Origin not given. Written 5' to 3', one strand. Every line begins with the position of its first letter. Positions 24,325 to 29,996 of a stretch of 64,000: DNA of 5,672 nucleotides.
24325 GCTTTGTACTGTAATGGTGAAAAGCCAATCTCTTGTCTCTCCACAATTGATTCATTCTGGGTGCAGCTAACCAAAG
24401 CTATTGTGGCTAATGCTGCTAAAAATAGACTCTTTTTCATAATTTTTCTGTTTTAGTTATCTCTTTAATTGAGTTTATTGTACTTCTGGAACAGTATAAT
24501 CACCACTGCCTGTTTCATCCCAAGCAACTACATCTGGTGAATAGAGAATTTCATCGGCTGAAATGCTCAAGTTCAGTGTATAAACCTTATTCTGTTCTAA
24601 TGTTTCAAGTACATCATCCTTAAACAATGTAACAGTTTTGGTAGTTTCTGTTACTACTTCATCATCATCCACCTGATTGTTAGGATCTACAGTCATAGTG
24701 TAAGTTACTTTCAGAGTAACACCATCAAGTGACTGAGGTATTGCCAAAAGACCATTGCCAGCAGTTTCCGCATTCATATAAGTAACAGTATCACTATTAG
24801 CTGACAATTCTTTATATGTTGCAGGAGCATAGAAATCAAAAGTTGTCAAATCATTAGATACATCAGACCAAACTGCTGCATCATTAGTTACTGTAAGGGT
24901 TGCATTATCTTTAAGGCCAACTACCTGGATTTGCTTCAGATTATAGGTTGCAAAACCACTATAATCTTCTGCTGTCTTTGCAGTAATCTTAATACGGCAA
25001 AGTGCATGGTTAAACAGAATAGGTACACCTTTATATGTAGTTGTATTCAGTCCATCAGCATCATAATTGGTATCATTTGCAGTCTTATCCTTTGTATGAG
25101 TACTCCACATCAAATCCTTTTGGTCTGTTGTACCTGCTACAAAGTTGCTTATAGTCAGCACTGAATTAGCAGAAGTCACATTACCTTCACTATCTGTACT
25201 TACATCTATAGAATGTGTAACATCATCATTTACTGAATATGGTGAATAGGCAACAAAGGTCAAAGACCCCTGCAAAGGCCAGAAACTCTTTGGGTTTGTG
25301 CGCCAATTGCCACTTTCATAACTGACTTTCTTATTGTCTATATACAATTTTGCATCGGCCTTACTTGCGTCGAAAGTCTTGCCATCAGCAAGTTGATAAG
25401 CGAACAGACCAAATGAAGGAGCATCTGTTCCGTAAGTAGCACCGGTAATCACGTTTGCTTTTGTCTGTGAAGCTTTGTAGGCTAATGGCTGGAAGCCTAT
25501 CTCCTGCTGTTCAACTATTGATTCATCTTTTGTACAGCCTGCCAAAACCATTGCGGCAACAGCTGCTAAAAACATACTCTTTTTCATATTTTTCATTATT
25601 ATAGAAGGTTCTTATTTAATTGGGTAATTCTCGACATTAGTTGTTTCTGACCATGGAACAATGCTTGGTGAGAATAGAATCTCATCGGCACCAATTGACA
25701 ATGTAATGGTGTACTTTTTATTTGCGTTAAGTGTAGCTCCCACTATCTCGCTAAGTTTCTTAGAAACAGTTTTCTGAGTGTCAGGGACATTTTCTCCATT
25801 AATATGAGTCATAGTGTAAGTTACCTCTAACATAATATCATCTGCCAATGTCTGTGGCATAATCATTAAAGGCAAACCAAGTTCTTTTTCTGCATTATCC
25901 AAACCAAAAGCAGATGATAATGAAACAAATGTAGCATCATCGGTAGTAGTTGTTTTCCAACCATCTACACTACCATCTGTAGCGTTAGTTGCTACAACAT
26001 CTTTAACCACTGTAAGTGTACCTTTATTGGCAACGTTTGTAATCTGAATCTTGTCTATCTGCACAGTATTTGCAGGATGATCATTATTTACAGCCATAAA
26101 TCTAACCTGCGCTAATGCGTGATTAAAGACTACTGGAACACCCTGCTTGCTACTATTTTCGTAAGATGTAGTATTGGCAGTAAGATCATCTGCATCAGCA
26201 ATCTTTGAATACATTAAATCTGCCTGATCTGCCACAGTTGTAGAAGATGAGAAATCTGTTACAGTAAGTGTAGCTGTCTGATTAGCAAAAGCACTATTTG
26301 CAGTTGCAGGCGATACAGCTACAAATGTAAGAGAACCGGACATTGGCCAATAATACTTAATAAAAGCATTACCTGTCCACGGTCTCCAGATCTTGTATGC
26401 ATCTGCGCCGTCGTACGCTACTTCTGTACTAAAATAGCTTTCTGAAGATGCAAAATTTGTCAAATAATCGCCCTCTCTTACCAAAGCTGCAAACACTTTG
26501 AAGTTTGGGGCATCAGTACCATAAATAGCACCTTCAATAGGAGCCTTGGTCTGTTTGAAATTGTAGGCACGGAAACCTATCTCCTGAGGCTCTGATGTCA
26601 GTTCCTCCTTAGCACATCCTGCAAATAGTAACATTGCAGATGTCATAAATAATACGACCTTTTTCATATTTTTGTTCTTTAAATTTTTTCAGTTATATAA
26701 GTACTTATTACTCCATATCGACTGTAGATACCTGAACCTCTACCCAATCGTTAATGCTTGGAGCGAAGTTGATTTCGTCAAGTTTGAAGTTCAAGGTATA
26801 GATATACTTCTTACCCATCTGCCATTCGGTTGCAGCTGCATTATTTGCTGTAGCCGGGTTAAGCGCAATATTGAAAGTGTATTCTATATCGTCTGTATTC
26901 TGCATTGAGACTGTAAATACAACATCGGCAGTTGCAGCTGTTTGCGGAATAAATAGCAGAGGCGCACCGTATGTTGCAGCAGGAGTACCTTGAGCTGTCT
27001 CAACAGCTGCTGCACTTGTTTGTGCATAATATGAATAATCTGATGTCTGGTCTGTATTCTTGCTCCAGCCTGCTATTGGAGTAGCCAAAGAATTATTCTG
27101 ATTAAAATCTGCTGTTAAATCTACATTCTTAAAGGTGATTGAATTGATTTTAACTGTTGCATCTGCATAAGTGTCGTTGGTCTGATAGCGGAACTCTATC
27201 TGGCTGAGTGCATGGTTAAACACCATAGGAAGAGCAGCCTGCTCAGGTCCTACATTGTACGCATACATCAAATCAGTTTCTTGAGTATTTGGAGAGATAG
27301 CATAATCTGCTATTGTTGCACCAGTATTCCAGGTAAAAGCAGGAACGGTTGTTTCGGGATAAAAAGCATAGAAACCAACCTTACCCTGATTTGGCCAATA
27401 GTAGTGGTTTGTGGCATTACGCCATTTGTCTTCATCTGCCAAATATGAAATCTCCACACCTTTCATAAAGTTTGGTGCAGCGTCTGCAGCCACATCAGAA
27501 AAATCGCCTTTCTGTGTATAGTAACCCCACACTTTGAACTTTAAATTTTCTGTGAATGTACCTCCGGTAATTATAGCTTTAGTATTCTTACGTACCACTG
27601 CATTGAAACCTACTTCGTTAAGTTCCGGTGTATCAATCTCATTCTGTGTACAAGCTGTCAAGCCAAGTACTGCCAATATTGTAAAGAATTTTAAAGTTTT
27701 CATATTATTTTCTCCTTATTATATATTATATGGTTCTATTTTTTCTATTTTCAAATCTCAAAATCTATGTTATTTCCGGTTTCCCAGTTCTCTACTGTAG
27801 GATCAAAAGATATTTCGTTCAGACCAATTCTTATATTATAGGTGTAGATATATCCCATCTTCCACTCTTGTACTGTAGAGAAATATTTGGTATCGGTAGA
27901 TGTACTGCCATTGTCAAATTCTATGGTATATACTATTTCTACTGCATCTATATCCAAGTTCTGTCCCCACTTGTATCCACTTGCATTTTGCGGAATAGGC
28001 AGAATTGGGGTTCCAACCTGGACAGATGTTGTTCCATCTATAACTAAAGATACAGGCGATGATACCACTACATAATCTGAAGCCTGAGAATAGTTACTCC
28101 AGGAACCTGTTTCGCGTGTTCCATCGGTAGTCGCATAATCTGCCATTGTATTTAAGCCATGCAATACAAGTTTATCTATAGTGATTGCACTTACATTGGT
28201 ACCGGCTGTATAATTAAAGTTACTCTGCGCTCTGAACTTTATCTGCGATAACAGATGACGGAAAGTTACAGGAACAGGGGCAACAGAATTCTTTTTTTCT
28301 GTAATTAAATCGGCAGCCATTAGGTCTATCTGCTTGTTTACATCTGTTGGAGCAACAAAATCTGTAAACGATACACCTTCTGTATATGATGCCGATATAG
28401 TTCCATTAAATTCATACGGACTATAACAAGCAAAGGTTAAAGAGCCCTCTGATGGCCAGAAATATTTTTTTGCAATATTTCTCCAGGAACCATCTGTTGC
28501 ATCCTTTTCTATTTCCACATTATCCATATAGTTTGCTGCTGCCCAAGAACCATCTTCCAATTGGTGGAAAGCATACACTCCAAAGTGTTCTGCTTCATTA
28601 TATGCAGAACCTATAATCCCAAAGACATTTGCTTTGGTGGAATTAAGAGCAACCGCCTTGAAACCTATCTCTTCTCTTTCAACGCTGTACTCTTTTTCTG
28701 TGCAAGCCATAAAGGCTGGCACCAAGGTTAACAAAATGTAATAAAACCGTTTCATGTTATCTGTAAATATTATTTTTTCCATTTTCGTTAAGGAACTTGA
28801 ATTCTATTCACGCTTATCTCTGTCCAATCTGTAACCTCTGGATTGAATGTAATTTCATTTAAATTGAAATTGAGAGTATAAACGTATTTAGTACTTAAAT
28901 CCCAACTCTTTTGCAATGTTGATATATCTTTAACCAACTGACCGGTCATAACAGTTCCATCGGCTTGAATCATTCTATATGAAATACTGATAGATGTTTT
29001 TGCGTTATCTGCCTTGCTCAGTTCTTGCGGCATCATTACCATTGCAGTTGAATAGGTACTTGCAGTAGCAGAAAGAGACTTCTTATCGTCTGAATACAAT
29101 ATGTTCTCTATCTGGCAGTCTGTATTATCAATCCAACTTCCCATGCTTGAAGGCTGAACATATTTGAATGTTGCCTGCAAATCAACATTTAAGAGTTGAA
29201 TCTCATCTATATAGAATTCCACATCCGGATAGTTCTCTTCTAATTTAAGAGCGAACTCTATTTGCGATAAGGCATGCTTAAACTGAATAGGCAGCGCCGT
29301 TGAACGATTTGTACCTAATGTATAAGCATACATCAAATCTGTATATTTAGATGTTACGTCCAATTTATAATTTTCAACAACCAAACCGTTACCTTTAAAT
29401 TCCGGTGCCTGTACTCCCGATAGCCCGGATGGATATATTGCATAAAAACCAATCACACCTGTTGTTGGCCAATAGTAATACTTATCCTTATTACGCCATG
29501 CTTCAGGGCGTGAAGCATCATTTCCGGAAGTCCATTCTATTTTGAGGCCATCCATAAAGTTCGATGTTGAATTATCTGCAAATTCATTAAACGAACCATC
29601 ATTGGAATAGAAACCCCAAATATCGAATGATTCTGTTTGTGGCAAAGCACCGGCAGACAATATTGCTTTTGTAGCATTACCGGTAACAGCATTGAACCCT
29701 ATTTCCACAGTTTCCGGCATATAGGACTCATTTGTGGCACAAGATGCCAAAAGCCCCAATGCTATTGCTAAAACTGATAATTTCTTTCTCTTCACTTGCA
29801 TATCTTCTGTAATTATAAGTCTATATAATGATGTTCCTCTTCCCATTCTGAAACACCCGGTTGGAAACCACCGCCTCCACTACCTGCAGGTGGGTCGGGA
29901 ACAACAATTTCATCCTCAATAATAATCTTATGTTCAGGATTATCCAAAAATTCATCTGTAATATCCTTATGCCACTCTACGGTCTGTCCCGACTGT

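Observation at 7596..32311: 24.6-kb type V pilus-like operon with ten tandem fimbrillin paralogs, ending in a 3,796-aa T9SS-sorted giant protein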

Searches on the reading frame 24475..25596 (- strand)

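Call 4: search_protein_families(library=pfam, proteins=[window:24475-25596:-], max_evalue=0.01)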
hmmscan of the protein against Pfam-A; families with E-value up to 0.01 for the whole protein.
window:24475-25596:- (373 aa): 0 families

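Call 7: search_protein_families(library=ncbifam, proteins=[window:24475-25596:-], max_evalue=0.1)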
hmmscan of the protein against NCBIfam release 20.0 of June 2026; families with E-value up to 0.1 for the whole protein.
window:24475-25596:- (373 aa): 3 families
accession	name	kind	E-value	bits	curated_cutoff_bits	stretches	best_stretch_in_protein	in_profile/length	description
NF041428.1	TrsH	subfamily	0.022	14.8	150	0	4-31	1-27/149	TrsH/TraH family protein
NF033216.1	lipo_YgdI_YgdR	subfamily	0.047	13.6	42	0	8-28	6-26/71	YgdI/YgdR family lipoprotein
NF047408.1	SA0632_fam_LP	equivalog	0.061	13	70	0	4-26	1-24/68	SA0632 family lipoprotein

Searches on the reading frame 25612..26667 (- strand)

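Call 4: search_protein_families(library=pfam, proteins=[window:25612-26667:-], max_evalue=0.01)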
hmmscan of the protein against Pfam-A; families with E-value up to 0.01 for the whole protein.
window:25612-26667:- (351 aa): 0 families

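Call 7: search_protein_families(library=ncbifam, proteins=[window:25612-26667:-], max_evalue=0.1)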
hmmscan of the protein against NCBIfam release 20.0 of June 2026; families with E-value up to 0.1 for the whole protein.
window:25612-26667:- (351 aa): 2 families
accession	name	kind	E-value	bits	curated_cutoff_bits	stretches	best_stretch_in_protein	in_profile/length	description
NF047408.1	SA0632_fam_LP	equivalog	0.0059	16.2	70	1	1-22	1-23/68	SA0632 family lipoprotein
NF058647.1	lipo_LytA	equivalog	0.018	15.3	110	1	1-27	1-27/107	acidic lipoprotein LytA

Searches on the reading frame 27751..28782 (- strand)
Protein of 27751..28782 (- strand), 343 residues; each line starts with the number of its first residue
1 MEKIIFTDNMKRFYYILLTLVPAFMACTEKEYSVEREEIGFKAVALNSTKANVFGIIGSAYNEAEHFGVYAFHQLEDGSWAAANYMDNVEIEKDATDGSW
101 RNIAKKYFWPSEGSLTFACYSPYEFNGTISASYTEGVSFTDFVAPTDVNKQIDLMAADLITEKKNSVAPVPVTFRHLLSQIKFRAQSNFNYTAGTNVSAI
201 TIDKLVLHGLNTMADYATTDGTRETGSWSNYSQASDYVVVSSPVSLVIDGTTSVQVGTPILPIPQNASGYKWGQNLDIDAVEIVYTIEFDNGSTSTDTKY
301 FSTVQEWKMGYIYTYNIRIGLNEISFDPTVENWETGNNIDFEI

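Call 4: search_protein_families(library=pfam, proteins=[window:27751-28782:-], max_evalue=0.01)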
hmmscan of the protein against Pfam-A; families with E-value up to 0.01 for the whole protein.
window:27751-28782:- (343 aa): 1 family
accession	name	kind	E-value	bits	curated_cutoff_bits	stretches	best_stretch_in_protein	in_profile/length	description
PF13149.12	Mfa_like_1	-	2.1e-27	97.2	27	1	59-333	6-246/246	Fimbrillin-like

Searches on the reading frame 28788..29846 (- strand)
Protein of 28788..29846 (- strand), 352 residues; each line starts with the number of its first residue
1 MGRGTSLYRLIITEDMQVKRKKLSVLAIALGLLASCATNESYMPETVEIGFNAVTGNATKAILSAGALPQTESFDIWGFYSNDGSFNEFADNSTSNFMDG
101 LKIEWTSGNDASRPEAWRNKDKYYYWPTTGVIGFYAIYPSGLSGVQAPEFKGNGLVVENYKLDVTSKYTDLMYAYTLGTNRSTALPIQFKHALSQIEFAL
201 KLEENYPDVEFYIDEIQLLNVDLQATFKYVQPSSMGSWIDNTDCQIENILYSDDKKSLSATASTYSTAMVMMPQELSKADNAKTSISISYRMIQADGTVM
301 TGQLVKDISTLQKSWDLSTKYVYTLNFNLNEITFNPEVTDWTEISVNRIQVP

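Call 4: search_protein_families(library=pfam, proteins=[window:28788-29846:-], max_evalue=0.01)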
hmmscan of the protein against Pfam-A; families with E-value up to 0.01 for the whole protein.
window:28788-29846:- (352 aa): 1 family
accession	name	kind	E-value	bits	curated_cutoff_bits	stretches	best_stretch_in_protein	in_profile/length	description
PF13149.12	Mfa_like_1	-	7.8e-21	75.7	27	1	73-341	13-246/246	Fimbrillin-like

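Call 7: search_protein_families(library=ncbifam, proteins=[window:28788-29846:-], max_evalue=0.1)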
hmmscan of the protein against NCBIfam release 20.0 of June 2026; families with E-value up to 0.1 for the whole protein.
window:28788-29846:- (352 aa): 0 families

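Call 25: search_solved_structures(query=A1, max_evalue=0.01)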
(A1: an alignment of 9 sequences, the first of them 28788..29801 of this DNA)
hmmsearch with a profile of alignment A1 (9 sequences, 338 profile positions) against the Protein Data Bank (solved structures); distinct sequences matched with E-value up to 0.01: 2.
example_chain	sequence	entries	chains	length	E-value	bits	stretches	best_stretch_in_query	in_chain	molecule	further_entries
4k4k_A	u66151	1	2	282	1.1e-12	51.3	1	81-209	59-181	Putative cell adhesion protein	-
3t2l_A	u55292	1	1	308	0.0012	21.7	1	69-333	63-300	Putative cell adhesion protein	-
